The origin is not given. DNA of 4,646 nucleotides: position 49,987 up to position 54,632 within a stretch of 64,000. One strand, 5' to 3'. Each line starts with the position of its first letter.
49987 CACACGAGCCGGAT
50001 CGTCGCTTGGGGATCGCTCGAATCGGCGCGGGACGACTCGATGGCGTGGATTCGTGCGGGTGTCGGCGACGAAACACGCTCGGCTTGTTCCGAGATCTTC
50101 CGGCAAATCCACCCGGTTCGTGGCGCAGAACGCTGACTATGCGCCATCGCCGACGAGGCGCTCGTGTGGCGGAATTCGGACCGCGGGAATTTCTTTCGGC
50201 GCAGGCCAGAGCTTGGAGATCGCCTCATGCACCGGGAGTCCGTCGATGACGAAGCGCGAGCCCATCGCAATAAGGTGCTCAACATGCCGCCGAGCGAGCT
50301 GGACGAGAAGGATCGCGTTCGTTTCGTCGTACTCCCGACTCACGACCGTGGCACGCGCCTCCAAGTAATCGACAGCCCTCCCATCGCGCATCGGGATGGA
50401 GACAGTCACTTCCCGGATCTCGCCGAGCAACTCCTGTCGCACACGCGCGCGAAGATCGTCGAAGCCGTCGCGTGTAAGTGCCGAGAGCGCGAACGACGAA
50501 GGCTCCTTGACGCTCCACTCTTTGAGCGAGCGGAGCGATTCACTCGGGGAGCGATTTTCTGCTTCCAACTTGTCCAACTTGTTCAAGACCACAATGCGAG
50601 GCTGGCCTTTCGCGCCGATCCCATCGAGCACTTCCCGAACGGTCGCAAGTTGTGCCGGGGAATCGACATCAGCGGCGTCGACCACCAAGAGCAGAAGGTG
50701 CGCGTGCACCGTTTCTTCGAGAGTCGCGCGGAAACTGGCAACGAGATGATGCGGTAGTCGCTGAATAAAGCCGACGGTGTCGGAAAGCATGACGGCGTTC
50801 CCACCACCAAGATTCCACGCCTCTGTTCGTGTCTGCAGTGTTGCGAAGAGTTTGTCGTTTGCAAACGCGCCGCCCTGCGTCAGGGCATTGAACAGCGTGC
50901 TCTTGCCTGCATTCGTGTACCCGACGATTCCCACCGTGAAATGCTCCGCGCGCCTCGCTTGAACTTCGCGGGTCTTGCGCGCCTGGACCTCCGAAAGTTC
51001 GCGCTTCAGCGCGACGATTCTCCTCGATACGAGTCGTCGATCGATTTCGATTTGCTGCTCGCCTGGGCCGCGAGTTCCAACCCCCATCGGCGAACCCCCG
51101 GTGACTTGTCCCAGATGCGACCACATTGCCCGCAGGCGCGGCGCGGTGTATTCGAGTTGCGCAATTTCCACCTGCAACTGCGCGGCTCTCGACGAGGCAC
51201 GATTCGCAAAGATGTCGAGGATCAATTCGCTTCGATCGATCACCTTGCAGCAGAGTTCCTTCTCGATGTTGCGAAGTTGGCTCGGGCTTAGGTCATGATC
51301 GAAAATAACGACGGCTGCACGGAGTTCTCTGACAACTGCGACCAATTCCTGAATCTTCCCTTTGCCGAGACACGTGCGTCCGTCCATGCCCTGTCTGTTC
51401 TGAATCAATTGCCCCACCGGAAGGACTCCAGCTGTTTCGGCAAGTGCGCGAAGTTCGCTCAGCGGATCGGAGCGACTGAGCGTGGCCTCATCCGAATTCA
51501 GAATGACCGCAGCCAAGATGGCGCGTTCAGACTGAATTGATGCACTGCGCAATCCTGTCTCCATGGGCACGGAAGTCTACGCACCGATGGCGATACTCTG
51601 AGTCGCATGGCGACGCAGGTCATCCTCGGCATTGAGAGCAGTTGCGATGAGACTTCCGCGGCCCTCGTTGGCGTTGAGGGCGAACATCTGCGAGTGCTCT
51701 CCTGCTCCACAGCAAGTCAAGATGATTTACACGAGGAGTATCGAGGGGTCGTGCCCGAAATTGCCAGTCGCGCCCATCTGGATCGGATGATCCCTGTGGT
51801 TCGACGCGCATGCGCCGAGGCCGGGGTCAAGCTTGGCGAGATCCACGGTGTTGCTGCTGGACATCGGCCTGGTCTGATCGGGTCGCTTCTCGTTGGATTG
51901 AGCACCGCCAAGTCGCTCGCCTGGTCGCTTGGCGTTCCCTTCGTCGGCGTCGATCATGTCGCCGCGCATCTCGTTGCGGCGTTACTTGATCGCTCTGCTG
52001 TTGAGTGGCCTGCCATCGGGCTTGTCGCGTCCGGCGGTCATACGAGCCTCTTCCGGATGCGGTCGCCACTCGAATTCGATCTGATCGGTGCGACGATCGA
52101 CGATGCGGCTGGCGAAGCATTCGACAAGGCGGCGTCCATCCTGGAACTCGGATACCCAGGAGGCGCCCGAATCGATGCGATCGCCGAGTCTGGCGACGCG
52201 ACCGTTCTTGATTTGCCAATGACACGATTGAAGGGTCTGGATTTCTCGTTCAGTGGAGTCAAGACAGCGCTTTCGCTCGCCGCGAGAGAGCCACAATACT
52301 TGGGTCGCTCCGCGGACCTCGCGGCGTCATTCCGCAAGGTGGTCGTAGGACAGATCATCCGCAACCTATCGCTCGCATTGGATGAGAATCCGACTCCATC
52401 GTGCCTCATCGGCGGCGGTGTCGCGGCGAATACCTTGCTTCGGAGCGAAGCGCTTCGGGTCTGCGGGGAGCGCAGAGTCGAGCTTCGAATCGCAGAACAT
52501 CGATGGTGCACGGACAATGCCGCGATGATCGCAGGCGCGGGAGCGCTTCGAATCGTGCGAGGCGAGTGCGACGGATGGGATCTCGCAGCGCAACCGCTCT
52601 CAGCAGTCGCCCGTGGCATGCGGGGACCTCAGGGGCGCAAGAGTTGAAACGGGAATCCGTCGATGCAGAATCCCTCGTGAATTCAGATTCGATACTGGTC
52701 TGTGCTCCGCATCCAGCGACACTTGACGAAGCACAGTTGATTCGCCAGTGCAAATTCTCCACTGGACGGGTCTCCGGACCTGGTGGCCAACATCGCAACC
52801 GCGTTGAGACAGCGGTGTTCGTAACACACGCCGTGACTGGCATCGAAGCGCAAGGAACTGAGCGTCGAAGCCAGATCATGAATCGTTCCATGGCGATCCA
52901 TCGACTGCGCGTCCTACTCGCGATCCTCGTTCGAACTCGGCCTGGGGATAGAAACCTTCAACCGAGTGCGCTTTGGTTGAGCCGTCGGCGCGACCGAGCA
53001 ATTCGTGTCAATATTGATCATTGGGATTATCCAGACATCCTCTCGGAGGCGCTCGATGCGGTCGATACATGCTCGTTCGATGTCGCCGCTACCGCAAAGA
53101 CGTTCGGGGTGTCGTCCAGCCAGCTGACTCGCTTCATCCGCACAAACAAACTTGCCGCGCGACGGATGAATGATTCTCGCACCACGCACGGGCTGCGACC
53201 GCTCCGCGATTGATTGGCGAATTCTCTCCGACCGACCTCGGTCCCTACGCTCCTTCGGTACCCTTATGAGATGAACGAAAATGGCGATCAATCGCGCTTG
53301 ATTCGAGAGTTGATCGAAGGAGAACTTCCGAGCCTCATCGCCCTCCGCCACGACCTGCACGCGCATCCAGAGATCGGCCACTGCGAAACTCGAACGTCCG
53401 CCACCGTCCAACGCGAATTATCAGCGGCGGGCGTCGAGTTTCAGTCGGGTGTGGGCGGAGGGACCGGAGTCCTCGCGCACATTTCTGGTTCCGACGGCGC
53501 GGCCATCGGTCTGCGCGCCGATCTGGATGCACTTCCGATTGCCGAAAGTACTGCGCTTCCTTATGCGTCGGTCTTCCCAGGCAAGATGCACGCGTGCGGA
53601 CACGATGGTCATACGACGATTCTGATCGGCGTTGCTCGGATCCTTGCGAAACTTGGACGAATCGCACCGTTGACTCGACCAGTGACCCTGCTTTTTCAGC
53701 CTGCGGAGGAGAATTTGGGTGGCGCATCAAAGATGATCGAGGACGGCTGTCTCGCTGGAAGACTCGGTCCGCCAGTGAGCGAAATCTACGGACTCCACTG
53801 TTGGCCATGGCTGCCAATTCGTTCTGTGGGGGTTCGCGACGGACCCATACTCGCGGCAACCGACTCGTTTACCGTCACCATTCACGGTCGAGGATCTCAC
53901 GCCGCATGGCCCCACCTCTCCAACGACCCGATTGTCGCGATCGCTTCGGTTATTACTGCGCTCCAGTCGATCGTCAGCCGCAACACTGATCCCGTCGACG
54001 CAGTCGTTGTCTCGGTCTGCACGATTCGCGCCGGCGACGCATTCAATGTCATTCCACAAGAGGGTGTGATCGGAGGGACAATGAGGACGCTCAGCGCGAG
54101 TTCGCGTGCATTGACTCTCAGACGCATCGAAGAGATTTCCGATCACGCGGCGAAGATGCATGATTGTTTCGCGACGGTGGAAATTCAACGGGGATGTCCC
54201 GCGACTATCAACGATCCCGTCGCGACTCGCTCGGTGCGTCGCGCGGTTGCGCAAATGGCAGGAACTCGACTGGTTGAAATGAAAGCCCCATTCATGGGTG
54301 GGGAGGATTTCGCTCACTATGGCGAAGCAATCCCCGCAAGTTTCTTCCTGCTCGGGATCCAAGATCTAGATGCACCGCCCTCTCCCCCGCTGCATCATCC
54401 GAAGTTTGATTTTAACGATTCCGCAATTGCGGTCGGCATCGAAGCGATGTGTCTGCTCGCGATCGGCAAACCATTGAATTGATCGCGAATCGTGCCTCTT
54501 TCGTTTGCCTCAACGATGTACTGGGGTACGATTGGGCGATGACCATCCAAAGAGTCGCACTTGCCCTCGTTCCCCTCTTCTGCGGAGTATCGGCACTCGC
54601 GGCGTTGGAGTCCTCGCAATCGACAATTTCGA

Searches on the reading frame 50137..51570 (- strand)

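Call 22: search_protein_families(library=pfam, proteins=[window:50137-51570:-], max_evalue=0.001)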
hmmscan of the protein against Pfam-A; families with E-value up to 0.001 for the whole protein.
window:50137-51570:- (477 aa): 7 families
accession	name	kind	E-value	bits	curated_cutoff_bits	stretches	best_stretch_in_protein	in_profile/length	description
PF13167.11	GTP-bdg_N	-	7.2e-32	110.3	25.4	1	36-122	3-89/89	GTP-binding GTPase N-terminal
PF16360.10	GTP-bdg_M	-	4e-25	88.6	29.5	1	124-206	1-79/79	GTP-binding GTPase Middle Region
PF01926.29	MMR_HSR1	-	1.2e-19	71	21.9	1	212-331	1-113/113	50S ribosome-binding GTPase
PF00009.33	GTP_EFTU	-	1.7e-07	31.4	26.5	0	289-377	92-182/188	Elongation factor Tu GTP binding domain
PF19275.4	HflX_C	-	1.7e-05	25.2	26.4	1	354-428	7-82/102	HflX C-terminal domain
PF03193.22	RsgA_GTPase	-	0.00018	21.8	30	0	193-233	90-129/174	RsgA GTPase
PF02421.24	FeoB_N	-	0.00056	19.9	27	0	212-339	2-122/156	Ferrous iron transport protein B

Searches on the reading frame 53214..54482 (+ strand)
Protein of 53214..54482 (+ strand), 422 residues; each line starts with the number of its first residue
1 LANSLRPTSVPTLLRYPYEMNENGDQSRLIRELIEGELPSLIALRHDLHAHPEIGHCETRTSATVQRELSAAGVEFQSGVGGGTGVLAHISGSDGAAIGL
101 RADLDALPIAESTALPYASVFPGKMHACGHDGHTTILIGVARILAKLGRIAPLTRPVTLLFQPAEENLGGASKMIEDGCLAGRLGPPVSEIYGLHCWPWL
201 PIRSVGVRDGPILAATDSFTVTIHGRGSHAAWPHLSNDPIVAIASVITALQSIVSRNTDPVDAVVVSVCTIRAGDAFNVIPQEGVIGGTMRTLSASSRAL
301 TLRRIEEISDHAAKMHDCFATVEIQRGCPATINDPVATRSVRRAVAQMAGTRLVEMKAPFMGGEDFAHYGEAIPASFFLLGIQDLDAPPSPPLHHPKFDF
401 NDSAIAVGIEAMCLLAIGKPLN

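Call 22: search_protein_families(library=pfam, proteins=[window:53214-54482:+], max_evalue=0.001)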
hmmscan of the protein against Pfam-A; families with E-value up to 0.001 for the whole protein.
window:53214-54482:+ (422 aa): 2 families
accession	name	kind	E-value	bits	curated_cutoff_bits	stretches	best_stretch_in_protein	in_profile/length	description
PF01546.33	Peptidase_M20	-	4.7e-39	134.9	24.6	1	100-415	2-203/206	Peptidase family M20/M25/M40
PF07687.19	M20_dimer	-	1.5e-10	41.4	21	1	218-314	8-104/107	Peptidase dimerisation domain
